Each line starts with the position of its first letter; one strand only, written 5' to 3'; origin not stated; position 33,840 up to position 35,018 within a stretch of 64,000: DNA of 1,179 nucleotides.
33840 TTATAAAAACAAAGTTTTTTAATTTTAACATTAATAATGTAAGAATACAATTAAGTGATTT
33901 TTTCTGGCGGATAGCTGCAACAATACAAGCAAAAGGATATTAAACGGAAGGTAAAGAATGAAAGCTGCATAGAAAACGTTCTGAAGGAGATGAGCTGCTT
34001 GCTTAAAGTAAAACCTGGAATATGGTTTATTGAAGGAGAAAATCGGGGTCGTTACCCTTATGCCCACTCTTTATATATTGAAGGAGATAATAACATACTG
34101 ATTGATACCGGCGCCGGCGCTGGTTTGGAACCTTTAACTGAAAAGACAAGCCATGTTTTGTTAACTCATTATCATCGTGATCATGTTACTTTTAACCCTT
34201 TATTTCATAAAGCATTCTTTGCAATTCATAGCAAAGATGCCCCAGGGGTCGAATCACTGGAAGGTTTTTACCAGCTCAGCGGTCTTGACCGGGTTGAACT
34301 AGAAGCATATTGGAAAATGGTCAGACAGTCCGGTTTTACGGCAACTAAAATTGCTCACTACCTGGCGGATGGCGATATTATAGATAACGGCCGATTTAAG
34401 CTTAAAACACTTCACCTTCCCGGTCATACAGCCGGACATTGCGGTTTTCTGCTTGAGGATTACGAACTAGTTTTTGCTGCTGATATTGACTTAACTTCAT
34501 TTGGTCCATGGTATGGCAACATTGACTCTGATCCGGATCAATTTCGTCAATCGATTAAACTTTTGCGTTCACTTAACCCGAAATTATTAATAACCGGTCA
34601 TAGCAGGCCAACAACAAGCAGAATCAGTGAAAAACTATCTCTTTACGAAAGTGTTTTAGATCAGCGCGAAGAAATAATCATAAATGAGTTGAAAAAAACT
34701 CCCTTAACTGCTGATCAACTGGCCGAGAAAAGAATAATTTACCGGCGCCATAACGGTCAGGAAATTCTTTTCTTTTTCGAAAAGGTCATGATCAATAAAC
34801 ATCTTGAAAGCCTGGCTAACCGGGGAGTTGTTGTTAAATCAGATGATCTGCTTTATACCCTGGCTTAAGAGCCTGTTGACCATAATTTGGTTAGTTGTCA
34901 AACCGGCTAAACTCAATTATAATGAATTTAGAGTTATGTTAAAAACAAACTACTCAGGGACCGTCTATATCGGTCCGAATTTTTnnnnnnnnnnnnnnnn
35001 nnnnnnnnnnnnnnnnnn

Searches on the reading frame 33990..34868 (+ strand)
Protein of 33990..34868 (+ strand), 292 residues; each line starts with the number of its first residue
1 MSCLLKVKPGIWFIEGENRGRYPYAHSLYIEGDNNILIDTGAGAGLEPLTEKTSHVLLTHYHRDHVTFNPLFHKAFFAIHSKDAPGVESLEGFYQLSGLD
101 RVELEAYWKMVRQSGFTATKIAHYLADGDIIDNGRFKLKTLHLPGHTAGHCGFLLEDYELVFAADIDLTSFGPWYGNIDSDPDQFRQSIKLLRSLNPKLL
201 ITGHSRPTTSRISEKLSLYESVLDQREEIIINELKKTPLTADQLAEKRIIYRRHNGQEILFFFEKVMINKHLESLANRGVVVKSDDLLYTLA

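Call 22: search_protein_families(library=pfam, proteins=[window:33990-34868:+])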
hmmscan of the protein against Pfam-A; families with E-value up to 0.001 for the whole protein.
window:33990-34868:+ (292 aa): 1 family
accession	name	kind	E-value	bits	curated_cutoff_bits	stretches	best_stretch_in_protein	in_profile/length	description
PF00753.33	Lactamase_B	-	7.8e-17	62.3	22.7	1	28-204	9-196/196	Metallo-beta-lactamase superfamily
